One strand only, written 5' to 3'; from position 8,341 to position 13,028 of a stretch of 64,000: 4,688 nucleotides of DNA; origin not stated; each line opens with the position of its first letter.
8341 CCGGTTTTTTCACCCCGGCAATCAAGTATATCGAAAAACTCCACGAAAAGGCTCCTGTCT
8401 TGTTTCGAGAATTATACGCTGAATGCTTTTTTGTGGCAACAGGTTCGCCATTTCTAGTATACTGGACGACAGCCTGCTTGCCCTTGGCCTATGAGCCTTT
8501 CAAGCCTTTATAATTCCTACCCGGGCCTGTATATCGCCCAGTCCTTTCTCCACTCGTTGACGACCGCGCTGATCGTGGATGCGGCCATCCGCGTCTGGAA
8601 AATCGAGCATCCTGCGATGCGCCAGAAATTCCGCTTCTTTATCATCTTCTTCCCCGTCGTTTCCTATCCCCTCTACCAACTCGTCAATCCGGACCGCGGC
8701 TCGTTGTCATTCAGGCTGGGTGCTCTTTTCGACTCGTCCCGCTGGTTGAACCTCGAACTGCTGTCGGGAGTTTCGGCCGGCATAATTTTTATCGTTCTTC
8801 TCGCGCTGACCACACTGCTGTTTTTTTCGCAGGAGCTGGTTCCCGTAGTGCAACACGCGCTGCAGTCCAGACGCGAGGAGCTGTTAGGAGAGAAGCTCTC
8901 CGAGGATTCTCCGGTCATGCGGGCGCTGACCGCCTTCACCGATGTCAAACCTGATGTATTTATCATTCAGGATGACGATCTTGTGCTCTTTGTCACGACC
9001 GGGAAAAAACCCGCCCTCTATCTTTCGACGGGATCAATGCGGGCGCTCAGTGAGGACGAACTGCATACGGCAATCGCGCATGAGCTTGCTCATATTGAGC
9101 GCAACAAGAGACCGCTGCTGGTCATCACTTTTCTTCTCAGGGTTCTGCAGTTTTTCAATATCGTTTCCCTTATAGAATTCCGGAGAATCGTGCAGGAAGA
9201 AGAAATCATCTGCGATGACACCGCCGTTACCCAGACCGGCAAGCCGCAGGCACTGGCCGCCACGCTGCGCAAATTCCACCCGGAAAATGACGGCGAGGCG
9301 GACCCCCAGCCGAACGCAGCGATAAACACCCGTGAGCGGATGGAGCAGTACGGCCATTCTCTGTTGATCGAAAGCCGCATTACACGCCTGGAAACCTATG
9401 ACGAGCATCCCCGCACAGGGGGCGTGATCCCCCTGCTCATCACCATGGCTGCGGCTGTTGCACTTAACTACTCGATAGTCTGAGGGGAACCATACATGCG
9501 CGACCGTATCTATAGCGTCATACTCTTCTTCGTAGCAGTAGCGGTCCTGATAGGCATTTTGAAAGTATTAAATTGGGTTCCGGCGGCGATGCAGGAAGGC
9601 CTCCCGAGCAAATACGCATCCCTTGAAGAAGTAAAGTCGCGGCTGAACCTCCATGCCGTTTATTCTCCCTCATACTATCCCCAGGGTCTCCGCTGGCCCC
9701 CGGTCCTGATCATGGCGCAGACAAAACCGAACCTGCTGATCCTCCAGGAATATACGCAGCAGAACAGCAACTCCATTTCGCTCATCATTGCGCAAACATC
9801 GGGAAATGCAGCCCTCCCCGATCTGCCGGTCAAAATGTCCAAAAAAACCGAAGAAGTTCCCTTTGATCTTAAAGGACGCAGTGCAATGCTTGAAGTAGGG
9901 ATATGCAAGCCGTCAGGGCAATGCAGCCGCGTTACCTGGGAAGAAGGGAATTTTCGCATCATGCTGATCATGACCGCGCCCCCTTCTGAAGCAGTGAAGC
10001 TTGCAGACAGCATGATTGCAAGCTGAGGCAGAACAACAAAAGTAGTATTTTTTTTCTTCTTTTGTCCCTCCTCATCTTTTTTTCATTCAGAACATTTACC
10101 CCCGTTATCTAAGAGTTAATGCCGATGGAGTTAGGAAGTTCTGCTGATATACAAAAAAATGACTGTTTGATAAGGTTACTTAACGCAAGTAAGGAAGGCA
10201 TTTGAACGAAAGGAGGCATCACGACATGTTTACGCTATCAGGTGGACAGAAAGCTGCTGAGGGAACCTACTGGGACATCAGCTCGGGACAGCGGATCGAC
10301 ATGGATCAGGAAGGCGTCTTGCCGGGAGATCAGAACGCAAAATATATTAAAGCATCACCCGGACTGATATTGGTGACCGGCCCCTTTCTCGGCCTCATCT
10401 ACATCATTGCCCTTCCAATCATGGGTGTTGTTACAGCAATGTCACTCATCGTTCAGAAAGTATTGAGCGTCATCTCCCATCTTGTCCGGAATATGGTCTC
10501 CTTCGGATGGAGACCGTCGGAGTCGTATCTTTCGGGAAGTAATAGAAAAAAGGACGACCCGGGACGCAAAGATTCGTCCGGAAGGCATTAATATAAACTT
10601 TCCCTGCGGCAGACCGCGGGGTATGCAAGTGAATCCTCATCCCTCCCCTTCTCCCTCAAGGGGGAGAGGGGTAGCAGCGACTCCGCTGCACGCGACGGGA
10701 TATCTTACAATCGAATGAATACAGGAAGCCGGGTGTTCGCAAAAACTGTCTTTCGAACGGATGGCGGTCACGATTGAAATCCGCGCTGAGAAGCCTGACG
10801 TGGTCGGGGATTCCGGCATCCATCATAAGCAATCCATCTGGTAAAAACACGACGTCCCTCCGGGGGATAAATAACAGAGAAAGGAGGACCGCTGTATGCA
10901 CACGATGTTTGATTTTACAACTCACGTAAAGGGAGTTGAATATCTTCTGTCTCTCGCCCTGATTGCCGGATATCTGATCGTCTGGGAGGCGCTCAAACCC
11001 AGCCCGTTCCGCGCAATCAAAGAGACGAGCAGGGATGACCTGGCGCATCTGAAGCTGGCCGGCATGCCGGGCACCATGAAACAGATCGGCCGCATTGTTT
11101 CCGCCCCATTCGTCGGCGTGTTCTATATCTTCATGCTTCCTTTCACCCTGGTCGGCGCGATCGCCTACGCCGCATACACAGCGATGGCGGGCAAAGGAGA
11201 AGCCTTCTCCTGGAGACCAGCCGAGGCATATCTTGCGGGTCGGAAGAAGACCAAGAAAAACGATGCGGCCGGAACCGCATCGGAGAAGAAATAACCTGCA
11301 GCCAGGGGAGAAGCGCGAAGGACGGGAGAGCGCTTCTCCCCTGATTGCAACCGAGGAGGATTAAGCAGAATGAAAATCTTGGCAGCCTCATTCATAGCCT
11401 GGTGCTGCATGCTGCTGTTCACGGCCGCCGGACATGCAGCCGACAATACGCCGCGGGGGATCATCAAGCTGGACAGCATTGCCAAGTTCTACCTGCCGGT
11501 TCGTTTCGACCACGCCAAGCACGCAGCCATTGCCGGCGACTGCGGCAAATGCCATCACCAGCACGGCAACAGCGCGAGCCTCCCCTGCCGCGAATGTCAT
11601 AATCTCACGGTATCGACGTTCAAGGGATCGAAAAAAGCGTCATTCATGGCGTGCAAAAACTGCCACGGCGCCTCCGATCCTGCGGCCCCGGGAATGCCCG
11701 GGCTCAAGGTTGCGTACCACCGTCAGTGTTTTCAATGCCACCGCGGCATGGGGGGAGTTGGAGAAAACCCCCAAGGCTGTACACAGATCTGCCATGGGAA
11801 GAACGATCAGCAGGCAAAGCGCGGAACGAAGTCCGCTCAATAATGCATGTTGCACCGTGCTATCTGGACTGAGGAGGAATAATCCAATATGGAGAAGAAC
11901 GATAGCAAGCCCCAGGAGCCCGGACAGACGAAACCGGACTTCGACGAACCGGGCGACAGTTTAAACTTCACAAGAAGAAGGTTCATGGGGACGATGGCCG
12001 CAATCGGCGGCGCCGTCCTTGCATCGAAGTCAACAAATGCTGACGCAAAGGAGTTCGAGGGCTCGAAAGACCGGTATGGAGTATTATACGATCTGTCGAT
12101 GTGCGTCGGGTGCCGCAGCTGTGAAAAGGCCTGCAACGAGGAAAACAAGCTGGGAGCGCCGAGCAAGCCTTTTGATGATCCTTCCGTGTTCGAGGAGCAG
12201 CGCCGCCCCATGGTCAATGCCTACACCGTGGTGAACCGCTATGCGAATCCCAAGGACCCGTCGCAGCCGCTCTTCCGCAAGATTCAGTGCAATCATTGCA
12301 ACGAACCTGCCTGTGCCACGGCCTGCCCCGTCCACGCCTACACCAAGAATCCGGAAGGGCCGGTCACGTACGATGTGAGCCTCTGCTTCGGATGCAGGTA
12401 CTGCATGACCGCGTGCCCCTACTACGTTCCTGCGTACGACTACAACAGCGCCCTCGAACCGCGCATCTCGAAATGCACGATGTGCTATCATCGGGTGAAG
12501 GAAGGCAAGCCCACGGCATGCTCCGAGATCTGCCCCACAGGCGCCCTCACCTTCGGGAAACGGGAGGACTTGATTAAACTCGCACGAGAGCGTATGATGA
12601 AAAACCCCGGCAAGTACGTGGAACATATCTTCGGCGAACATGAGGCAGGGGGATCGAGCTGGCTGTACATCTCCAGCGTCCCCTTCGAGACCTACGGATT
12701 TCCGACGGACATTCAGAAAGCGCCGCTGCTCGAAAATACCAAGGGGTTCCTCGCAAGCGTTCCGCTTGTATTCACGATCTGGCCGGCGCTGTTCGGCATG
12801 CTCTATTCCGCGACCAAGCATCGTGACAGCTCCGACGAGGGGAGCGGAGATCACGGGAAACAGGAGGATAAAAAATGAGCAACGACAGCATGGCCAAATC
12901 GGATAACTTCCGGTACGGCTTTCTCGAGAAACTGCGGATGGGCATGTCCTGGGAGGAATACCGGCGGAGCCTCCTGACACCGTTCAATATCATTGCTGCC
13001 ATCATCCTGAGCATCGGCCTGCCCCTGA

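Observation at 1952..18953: Mirror-image duplication of a cytochrome c / cytochrome b / two-component redox module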

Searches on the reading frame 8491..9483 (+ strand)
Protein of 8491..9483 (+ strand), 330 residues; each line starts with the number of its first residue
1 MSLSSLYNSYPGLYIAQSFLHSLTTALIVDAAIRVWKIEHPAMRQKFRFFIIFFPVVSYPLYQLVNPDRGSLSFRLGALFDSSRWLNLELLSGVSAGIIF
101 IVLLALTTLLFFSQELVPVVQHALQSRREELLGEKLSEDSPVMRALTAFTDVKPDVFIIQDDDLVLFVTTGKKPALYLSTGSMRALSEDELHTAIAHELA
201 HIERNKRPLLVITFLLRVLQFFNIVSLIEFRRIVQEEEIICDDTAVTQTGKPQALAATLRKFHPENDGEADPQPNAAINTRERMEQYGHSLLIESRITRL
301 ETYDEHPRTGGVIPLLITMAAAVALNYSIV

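Call 4: search_protein_families(library=pfam, proteins=[window:8491-9483:+], max_evalue=0.01)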
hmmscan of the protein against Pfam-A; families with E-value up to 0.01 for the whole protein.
window:8491-9483:+ (330 aa): 2 families
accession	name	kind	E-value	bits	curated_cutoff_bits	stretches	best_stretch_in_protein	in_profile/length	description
PF05569.17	Peptidase_M56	-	3.4e-10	40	31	1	167-248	169-250/296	BlaR1 peptidase M56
PF01435.24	Peptidase_M48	-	7.8e-06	26.3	20.3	1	156-239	27-116/186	Peptidase family M48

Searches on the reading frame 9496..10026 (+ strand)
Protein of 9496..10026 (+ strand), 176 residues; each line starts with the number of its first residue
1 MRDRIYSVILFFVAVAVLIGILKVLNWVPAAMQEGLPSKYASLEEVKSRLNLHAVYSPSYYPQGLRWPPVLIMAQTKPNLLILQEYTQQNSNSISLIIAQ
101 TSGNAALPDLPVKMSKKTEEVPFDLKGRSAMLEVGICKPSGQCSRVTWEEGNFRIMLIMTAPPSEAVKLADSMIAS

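Call 4: search_protein_families(library=pfam, proteins=[window:9496-10026:+], max_evalue=0.01)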
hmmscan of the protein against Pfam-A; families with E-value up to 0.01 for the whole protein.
window:9496-10026:+ (176 aa): 0 families

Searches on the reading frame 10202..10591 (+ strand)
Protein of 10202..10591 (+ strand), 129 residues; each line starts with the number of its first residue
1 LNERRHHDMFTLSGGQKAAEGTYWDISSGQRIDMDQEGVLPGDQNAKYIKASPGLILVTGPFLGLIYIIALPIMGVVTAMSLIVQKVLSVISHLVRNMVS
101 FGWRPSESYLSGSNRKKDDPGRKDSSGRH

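Call 4: search_protein_families(library=pfam, proteins=[window:10202-10591:+], max_evalue=0.01)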
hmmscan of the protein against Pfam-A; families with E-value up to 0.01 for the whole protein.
window:10202-10591:+ (129 aa): 0 families

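Call 7: search_protein_families(library=ncbifam, proteins=[window:10202-10591:+], max_evalue=0.01)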
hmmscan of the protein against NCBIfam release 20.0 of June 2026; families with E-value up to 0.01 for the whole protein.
window:10202-10591:+ (129 aa): 0 families

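Call 41: find_homologous_proteins(query=window:10202-10591:+, max_evalue=0.001)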
Query window:10202-10591:+ (129 aa): 79 proteins with E <= 0.001 among 86 candidates.
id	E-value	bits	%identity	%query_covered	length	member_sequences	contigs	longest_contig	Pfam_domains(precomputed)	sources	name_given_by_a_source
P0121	4.4e-73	261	100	94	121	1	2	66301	-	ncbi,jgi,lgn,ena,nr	ncbi:MAG TPA: hypothetical protein VK654_12285 [Nitrospirota bacterium]|nr:hypothetical protein [Nit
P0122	1.4e-47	179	69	90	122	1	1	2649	-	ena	-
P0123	2.6e-45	171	67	91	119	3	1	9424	-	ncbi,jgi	-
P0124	4.4e-45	171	65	91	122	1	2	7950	-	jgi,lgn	jgi:hypothetical protein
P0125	3.6e-44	168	64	94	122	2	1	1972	-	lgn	-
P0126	5.9e-44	167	62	94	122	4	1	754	-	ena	-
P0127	6.4e-44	167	63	93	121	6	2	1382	-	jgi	jgi:urea transporter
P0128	1.4e-40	156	62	86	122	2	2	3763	-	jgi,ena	-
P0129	1.4e-40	156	60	89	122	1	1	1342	-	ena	-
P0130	3.5e-40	155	62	89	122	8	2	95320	-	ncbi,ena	-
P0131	9.8e-40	153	60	91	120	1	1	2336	-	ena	-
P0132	1.3e-39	153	61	79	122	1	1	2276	-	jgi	jgi:hypothetical protein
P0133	2.8e-39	152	55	91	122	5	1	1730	-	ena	-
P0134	3.6e-39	152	63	85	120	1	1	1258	-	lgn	-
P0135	5.9e-39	151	60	91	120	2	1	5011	-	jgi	-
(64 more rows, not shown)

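Call 68: predict_structure(alignment_id=A3)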
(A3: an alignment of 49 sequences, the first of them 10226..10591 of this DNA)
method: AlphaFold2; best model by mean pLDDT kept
length: 121 residues; sequences in the alignment: 49
mean_pLDDT: 76.3   pTM: 0.41
mean pLDDT of the five models: 76.3, 75.2, 75.2, 74.5, 73.2
residues with pLDDT >= 90: 53; 70-90: 33; 50-70: 13; < 50: 22
segments of 3 or more residues with pLDDT < 50: 100-121
pLDDT, mean of each block of 10 residues (from residue 1): 87 90 90 90 81 91 92 91 72 53 43 39 36
secondary structure, 60 per line:
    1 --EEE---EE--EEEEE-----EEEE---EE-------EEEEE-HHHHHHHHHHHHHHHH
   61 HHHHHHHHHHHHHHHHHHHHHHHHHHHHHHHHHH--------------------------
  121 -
elements in order: E3-5 E13-17 E23-26 E39-43 H45-94

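Call 70: fold_search(model_id=the predicted structure, library=pdb)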
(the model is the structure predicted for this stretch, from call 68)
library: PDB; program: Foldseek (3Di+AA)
matches with E <= 10: 564; with E <= 0.001: 0
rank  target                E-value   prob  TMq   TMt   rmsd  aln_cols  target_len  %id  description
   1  4b9y                  7.1e-02  0.96  0.23  0.04   6.0        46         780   24  Crystal Structure of Apo Agd31B, alpha-transglucosylase in Glycoside Hydrolase Family 31 (released 2012-11-14)
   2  5i23                  1.2e-01  0.92  0.23  0.04   6.0        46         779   24  Crystal Structure of Agd31B, alpha-transglucosylase in Glycoside Hydrolase Family 31, in complex with Cyclophellitol Azi (released 2016-05-04)
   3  5npc                  1.2e-01  0.91  0.23  0.04   6.0        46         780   24  Crystal Structure of D412N nucleophile mutant cjAgd31B (alpha-transglucosylase from Glycoside Hydrolase Family 31) in co (released 2017-08-09)
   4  4ba0                  2.0e-01  0.85  0.23  0.04   6.0        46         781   24  Crystal Structure of Agd31B, alpha-transglucosylase, complexed with 5F-alpha-GlcF (released 2012-11-14)
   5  5ohs_A                2.4e-01  0.72  0.20  0.05   5.7        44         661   16  A GH31 family sulfoquinovosidase mutant D455N in complex with pNPSQ (released 2018-08-08)
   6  8emr_A                2.6e-01  0.60  0.21  0.04   6.9        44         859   16  Cryo-EM structure of human liver glucosidase II (released 2023-05-10)
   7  8j50_A                2.7e-01  0.77  0.23  0.07   4.6        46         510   17  Crystal structure of Flavihumibacter petaseus GH31 alpha-galactosidase (released 2023-07-26)
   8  8j52_B                2.9e-01  0.75  0.23  0.07   6.1        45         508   16  Crystal structure of Flavihumibacter petaseus GH31 alpha-galactosidase mutant D304A in complex with alpha-1,4-galactob (released 2023-07-26)
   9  5ohs_B                3.1e-01  0.66  0.20  0.05   5.7        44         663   16  A GH31 family sulfoquinovosidase mutant D455N in complex with pNPSQ (released 2018-08-08)
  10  8j52_A                4.0e-01  0.69  0.23  0.07   4.6        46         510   17  Crystal structure of Flavihumibacter petaseus GH31 alpha-galactosidase mutant D304A in complex with alpha-1,4-galactob (released 2023-07-26)
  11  5f7s_A                4.2e-01  0.69  0.23  0.05   5.5        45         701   16  Cycloalternan-degrading enzyme from Trueperella pyogenes (released 2015-12-30)
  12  5i0g_B                4.5e-01  0.63  0.23  0.05   6.3        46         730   15  Cycloalternan-degrading enzyme from Trueperella pyogenes in complex with cycloalternan (released 2016-12-14)
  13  5f7s_B                4.8e-01  0.66  0.23  0.05   5.6        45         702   16  Cycloalternan-degrading enzyme from Trueperella pyogenes (released 2015-12-30)
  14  7wja                  4.8e-01  0.66  0.23  0.05   4.3        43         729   23  Crystal structure of Lactococcus lactis subsp. cremoris GH31 alpha-1,3-glucosidase, P6322 space group (released 2022-03-30)
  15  5zn6_E                4.8e-01  0.54  0.20  0.05   5.8        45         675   18  Crystal structure of GH31 alpha-xylosidase from a soil metagenome (released 2019-04-10)
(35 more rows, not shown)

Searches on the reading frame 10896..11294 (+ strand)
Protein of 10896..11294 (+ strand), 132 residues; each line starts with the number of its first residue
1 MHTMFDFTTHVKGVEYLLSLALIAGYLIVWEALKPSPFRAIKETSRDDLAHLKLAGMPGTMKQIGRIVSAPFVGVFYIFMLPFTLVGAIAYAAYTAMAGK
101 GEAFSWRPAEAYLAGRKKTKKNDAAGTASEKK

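Call 5: search_protein_families(library=pfam, proteins=[window:10896-11294:+], max_evalue=0.01)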
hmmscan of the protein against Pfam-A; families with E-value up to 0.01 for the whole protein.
window:10896-11294:+ (132 aa): 0 families

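Call 7: search_protein_families(library=ncbifam, proteins=[window:10896-11294:+], max_evalue=0.01)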
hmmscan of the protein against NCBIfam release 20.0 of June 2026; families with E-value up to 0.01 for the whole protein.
window:10896-11294:+ (132 aa): 1 family
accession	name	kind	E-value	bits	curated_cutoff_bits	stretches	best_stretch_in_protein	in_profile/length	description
NF045712.1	sulf_resp_HmcD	equivalog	0.0026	17.7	34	1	2-31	2-31/38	sulfate respiration complex protein HmcD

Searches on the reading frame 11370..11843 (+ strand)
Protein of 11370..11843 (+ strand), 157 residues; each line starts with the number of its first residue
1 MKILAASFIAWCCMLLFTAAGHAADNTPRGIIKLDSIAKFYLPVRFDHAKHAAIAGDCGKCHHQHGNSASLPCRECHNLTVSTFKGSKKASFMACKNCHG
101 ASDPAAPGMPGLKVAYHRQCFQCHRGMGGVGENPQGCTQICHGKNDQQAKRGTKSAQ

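Call 5: search_protein_families(library=pfam, proteins=[window:11370-11843:+], max_evalue=0.01)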
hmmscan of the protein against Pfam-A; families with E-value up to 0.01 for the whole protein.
window:11370-11843:+ (157 aa): 2 families
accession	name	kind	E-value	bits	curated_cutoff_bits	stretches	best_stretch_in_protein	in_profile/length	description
PF14522.11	Cytochrome_C7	-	1.9e-05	24.8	24.8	0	62-125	5-67/67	Cytochrome c7 and related cytochrome c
PF09699.15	Paired_CXXCH_1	-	0.00026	21.1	20.6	1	94-127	8-39/41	Doubled CXXCH motif (Paired_CXXCH_1)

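Call 7: search_protein_families(library=ncbifam, proteins=[window:11370-11843:+], max_evalue=0.01)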
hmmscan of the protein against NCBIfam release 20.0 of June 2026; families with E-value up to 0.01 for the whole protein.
window:11370-11843:+ (157 aa): 5 families
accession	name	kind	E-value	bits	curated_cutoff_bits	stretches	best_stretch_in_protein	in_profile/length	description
NF045713.1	CxxCH_16_HmcA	equivalog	3.4e-13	49.1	400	2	91-143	487-539/541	sulfate respiration complex hexadecaheme cytochrome HmcA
NF045784.1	9HemeCytC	equivalog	1.9e-08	34.1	640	1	91-146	268-323/328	nine-heme cytochrome c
NF045722.1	c3_cytochr_TmcA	equivalog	1.3e-07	31.5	114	2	65-142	51-124/125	acidic tetraheme cytochrome c3 TmcA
NF041781.1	mnquin_red_QrcA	equivalog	0.00041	20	180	1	44-125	108-174/174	menaquinone reductase multiheme cytochrome c subunit QrcA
NF043011.1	CytC7_Geobact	equivalog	0.0021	18.5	120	1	9-99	5-88/89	cytochrome c7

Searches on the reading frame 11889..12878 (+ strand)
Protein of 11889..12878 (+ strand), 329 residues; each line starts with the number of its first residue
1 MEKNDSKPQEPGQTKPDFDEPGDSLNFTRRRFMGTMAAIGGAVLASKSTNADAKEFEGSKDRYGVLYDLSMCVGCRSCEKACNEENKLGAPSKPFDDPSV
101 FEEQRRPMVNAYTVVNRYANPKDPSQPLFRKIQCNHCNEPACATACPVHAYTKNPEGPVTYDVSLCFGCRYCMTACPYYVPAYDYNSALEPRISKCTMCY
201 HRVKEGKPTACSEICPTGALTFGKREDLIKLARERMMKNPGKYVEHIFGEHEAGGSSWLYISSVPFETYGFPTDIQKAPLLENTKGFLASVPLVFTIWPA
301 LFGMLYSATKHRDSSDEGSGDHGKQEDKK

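Call 5: search_protein_families(library=pfam, proteins=[window:11889-12878:+], max_evalue=0.01)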
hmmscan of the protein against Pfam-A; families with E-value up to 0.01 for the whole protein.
window:11889-12878:+ (329 aa): 12 families
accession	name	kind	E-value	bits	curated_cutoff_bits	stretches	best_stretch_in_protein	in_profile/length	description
PF13247.11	Fer4_11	-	5e-22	78.4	26.2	1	130-225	6-100/100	4Fe-4S dicluster domain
PF12838.12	Fer4_7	-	1e-11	45.6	27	3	133-178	1-50/52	4Fe-4S dicluster domain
PF13237.11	Fer4_10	-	2.1e-10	40.8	25.5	1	160-216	3-53/53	4Fe-4S dicluster domain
PF13187.11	Fer4_9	-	7.8e-10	39.1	27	2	166-219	2-51/52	4Fe-4S dicluster domain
PF12837.12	Fer4_6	-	1.5e-09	37.8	25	2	159-180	2-23/24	4Fe-4S binding domain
PF12797.12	Fer4_2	-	3.9e-09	36.3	24.5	2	64-83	2-21/22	4Fe-4S binding domain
PF00037.32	Fer4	-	5.6e-08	32.7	21.1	1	159-178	1-20/24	4Fe-4S binding domain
PF13484.11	Fer4_16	-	1.4e-05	26.2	30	0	166-178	53-65/66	4Fe-4S double cluster binding domain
PF13183.11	Fer4_8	-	1.8e-05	25.6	27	1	69-149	2-67/68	4Fe-4S dicluster domain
PF14697.11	Fer4_21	-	0.002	18.6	35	1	133-177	7-52/59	4Fe-4S dicluster domain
PF12798.12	Fer4_3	-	0.0035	18.5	27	0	196-219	1-15/15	4Fe-4S binding domain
PF25160.1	LdpA_Fe-S-bd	-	0.0043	17.3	27.6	0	136-178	4-40/49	LdpA Fe-S cluster-binding domain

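Call 7: search_protein_families(library=ncbifam, proteins=[window:11889-12878:+], max_evalue=0.01)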
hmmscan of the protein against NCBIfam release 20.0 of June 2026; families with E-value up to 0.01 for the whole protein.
window:11889-12878:+ (329 aa): 41 families (the best 25 are shown)
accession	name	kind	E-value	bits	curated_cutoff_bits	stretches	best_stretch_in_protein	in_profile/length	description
NF045715.1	sulf_resp_HmcB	equivalog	1.7e-120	401.8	420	1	29-316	2-289/307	sulfate respiration complex iron-sulfur protein HmcB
NF008134.0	PRK10882.1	equivalog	7.7e-62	209.2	263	1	27-278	2-281/329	hydrogenase 2 operon protein HybA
TIGR01582.1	FDH-beta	equivalog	4.4e-36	124.4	334.7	1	51-262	10-221/283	formate dehydrogenase subunit beta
NF045797.1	DsrO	equivalog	6.2e-31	107.6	200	1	28-232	4-209/235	sulfate reduction electron transfer complex DsrMKJOP subunit DsrO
TIGR02951.1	DMSO_dmsB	equivalog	5.2e-28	98.1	214.1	1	62-228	1-156/161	DMSO/selenate family reductase complex B subunit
TIGR03149.1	cyt_nit_nrfC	equivalog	2.5e-27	95.7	377.6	2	129-228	89-187/225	cytochrome c nitrite reductase Fe-S protein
NF011569.0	PRK14993.1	equivalog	1.1e-25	90.5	416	1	44-227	24-190/244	tetrathionate reductase subunit TtrB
NF042979.1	EthbenzDh_ebdB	equivalog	4.3e-20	71.9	740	1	133-231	152-248/354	ethylbenzene dehydrogenase subunit beta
NF041782.1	mnquin_red_QrcC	equivalog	5.4e-20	72.1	400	1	63-227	1-195/239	menaquinone reductase iron-sulfur cluster-binding subunit QrcC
TIGR03478.1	DMSO_red_II_bet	subfamily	3.2e-19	69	480.7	1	133-227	130-222/321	DMSO reductase family type II enzyme, iron-sulfur subunit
NF041715.1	arsenate_red_ArrB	equivalog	8.2e-19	68.1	450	2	62-184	2-107/233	arsenate respiratory reductase iron-sulfur subunit ArrB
NF038355.1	FDH3_beta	equivalog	2.6e-18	66.7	240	1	132-238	52-177/180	formate dehydrogenase FDH3 subunit beta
TIGR01660.1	narH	equivalog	4.4e-15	55.1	524.05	1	133-215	182-262/492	nitrate reductase subunit beta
NF009451.0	PRK12809.1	equivalog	1.4e-14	53.3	1154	1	69-239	9-153/639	formate-dependent uric acid utilization protein YgfT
NF007382.0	PRK09898.1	equivalog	4.6e-14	52.4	213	1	133-226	122-204/208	ferredoxin-like protein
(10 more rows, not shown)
